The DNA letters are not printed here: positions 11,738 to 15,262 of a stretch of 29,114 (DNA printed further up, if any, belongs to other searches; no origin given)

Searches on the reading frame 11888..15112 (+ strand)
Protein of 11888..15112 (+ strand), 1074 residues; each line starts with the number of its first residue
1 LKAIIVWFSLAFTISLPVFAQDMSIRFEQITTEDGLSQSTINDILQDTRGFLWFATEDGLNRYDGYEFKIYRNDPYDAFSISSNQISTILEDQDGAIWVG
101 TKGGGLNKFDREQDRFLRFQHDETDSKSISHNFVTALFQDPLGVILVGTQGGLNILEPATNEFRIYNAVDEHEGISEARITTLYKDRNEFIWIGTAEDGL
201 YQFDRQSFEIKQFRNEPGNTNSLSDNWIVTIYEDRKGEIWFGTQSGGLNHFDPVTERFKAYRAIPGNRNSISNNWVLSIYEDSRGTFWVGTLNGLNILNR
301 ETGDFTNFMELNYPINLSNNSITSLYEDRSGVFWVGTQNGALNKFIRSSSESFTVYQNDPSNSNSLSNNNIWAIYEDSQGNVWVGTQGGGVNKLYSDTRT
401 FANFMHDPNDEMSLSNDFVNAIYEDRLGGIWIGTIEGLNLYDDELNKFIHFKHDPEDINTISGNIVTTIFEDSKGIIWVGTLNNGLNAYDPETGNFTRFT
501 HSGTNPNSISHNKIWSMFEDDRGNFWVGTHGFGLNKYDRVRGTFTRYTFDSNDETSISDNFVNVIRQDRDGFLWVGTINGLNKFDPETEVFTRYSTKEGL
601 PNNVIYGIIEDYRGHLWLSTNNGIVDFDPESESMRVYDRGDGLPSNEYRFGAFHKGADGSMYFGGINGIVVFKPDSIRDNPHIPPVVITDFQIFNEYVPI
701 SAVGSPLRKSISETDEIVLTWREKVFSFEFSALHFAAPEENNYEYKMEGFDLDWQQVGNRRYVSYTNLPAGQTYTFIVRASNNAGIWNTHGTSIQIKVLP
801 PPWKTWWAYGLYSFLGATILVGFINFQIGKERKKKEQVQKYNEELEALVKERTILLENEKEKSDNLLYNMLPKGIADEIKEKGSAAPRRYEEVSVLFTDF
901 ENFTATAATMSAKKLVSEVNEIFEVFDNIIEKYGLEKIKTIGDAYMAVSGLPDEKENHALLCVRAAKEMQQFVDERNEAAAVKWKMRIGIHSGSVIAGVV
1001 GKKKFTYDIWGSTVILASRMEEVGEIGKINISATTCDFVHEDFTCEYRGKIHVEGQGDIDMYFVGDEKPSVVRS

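Call 32: search_protein_families(library=pfam, proteins=[window:11888-15112:+], max_evalue=0.00001)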
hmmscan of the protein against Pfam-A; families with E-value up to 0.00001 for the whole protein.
window:11888-15112:+ (1074 aa): 6 families
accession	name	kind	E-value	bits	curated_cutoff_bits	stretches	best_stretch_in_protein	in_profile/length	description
PF07494.17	Reg_prop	-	2.2e-76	242.3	20.4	1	365-387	1-23/24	Two component regulator propeller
PF00211.25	Guanylate_cyc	-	3e-55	187.1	21.9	1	888-1064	4-181/183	Adenylate and Guanylate cyclase catalytic domain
PF07495.19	Y_Y_Y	-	7.6e-16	58.2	26.6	1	735-799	2-65/65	Y_Y_Y domain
PF08450.18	SGL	-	8e-10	39.2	26.3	0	471-579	9-105/246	SMP-30/Gluconolactonase/LRE-like region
PF23748.1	Beta-prop_LRRK2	-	1.5e-09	37.8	26.9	0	81-126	271-316/359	LRRK2 beta propeller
PF07701.20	HNOBA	-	5.7e-06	26.4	23.4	0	830-878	171-215/216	Heme NO binding associated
